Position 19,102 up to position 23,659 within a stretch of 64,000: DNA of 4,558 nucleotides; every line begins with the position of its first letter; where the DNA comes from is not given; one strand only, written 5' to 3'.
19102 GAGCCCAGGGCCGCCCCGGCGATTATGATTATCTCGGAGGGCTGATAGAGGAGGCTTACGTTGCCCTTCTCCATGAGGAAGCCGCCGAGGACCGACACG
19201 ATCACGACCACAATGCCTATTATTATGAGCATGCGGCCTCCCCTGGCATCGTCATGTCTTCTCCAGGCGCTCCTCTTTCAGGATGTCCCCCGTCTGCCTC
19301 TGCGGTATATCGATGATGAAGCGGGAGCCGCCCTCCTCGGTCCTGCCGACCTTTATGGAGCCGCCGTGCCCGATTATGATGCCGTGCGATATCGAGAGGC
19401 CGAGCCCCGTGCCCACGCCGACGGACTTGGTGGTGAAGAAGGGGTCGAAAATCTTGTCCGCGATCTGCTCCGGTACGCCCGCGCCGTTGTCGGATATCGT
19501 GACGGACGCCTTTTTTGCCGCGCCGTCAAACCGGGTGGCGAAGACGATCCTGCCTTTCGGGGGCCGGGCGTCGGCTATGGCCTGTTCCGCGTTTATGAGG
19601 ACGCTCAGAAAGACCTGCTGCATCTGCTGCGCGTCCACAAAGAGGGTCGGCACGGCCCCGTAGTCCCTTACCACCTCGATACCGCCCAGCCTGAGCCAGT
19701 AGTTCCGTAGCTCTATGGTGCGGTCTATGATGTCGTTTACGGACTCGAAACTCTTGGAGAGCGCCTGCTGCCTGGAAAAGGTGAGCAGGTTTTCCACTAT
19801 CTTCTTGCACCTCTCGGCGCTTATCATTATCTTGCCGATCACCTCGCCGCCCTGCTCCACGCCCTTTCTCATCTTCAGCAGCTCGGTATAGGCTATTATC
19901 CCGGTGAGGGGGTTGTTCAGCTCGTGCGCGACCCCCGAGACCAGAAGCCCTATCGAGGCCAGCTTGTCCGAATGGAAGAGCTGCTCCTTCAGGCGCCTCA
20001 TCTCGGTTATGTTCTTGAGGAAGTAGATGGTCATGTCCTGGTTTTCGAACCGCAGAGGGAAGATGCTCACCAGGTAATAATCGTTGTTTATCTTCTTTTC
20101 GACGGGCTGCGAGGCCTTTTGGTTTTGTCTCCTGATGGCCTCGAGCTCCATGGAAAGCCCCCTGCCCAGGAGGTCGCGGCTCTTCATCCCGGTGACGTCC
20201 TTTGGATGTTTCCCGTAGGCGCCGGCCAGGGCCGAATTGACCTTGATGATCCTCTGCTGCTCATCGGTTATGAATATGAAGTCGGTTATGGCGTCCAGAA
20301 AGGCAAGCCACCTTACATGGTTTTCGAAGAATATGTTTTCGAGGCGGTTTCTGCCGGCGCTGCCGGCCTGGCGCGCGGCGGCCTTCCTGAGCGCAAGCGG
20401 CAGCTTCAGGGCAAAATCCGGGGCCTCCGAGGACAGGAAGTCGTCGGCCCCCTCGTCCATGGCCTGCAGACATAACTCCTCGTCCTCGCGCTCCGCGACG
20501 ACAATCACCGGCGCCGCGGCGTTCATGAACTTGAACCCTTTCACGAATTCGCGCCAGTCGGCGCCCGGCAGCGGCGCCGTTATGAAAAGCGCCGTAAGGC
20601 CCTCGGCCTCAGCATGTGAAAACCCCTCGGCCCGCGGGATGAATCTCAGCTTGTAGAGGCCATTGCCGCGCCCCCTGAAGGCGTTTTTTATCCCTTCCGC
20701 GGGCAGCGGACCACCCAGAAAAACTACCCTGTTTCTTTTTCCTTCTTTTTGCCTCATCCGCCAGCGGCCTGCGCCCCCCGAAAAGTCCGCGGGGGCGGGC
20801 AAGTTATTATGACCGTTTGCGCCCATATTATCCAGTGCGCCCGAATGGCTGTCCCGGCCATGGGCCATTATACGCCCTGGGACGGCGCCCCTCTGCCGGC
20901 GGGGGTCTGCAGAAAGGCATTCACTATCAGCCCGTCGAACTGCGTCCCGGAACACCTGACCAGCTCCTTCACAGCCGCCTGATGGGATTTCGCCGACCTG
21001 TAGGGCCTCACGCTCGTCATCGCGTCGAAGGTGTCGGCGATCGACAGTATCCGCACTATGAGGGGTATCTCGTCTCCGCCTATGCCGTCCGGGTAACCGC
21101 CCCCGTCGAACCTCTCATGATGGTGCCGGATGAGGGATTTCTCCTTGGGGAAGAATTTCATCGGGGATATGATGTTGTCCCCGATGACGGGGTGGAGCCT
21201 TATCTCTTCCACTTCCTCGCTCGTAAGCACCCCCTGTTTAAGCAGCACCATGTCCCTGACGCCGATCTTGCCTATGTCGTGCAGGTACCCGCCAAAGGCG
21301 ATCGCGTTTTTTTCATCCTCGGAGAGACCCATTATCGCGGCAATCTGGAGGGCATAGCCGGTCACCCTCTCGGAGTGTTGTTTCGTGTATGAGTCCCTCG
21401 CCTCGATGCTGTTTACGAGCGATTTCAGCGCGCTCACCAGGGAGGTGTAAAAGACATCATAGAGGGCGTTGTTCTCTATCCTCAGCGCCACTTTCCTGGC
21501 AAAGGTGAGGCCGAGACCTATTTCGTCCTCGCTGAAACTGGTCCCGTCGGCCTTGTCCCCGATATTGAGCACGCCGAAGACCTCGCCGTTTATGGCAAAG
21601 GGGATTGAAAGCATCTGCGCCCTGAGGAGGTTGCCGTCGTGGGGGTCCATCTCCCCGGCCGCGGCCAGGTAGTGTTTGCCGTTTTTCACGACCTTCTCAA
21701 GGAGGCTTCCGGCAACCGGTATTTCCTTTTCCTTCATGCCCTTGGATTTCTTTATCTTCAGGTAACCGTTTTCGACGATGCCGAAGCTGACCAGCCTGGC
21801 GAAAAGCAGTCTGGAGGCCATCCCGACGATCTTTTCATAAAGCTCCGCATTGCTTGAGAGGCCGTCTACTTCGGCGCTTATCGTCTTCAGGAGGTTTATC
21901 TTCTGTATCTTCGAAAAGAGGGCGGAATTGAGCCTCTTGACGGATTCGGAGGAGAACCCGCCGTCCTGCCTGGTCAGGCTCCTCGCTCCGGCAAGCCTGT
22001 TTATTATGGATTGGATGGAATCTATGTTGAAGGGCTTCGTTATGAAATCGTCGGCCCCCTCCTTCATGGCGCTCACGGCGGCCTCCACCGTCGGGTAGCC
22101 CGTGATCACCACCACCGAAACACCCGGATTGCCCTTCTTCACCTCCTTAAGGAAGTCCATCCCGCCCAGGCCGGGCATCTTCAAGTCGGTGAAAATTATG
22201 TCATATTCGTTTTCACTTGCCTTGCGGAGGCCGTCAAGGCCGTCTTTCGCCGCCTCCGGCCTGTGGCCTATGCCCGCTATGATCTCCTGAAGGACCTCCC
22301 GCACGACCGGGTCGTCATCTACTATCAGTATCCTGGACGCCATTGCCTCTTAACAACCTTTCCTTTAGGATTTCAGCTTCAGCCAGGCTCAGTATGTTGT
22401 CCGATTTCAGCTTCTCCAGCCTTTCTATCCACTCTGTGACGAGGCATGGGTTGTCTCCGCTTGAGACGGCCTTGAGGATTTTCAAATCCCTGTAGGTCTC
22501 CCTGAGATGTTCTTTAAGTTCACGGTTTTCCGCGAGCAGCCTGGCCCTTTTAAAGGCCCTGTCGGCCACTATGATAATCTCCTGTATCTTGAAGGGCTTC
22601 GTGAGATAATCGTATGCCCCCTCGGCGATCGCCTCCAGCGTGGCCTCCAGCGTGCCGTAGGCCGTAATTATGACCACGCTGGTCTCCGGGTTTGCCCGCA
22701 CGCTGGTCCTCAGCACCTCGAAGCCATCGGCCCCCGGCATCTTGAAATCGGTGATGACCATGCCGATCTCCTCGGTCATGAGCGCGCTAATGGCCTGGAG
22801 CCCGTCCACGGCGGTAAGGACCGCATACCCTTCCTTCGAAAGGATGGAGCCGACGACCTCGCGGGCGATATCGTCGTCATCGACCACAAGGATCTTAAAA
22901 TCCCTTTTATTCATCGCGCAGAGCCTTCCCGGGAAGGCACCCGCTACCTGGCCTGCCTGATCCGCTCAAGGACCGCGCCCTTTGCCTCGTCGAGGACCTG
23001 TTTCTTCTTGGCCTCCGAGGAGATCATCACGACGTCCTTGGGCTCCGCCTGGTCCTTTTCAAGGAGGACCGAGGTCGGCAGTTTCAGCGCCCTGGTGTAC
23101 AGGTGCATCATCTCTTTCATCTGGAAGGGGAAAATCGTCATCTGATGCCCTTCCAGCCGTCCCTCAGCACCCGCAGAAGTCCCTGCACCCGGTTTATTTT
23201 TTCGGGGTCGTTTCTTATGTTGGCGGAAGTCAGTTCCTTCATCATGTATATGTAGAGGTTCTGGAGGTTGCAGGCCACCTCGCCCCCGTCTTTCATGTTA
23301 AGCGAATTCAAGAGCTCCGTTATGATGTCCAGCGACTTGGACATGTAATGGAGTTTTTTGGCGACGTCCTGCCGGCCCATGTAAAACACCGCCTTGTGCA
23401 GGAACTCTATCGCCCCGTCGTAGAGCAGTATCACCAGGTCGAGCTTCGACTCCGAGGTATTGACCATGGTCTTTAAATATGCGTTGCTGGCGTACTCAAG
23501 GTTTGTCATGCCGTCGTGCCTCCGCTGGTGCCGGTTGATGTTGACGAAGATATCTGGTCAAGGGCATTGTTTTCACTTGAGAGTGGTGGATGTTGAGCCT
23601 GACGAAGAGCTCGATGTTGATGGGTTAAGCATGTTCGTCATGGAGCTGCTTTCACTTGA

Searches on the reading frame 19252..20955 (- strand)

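Call 71: search_protein_families(library=pfam, proteins=[window:19252-20955:-], max_evalue=0.001)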
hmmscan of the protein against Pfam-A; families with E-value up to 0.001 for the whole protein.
window:19252-20955:- (567 aa): 5 families
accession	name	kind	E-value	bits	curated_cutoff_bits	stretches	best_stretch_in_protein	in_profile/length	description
PF02518.31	HATPase_c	-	7.9e-19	68.6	26.4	1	441-553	2-110/111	Histidine kinase-, DNA gyrase B-, and HSP90-like ATPase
PF00512.31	HisKA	-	6.1e-16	58.7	26.9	1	336-398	3-65/66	His Kinase A (phospho-acceptor) domain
PF13426.13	PAS_9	-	3.1e-08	34.3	27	1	225-318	2-103/103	PAS domain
PF08448.16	PAS_4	-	4.1e-06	27.4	23.1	1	220-306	1-93/110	PAS fold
PF00989.32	PAS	-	0.00036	20.9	22.6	0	218-265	5-52/113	PAS fold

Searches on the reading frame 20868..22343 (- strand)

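Call 9: search_protein_families(library=pfam, proteins=[window:20868-22343:-], max_evalue=0.001)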
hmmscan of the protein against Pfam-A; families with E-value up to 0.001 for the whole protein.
window:20868-22343:- (491 aa): 4 families
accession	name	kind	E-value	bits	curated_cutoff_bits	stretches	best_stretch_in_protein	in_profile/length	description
PF13487.12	HD_5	-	4.3e-34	118.1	27.2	1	309-471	3-168/170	HD domain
PF00072.30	Response_reg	-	2.5e-27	95.7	30.2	1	5-114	1-110/111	Response regulator receiver domain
PF01966.28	HD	-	3.3e-18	66.5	22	1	322-442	3-116/116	HD domain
PF13492.12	GAF_3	-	5.9e-06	27.2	27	1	166-291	3-129/129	GAF domain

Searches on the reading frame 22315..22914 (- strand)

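Call 9: search_protein_families(library=pfam, proteins=[window:22315-22914:-], max_evalue=0.001)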
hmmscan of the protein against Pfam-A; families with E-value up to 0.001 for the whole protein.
window:22315-22914:- (199 aa): 1 family
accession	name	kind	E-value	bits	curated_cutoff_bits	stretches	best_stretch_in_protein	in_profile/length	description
PF00072.30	Response_reg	-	9e-28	97.1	30.2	1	8-114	1-107/111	Response regulator receiver domain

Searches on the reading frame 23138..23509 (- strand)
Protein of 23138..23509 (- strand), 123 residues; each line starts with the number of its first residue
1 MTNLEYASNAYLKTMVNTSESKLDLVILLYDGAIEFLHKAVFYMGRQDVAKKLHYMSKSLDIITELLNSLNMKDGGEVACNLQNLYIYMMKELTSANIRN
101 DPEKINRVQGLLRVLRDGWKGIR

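Call 9: search_protein_families(library=pfam, proteins=[window:23138-23509:-], max_evalue=0.001)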
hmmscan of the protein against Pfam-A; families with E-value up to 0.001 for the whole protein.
window:23138-23509:- (123 aa): 1 family
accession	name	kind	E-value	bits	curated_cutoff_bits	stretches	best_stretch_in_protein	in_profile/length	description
PF02561.19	FliS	-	2.5e-35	121.7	26.7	1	9-122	2-114/115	Flagellar protein FliS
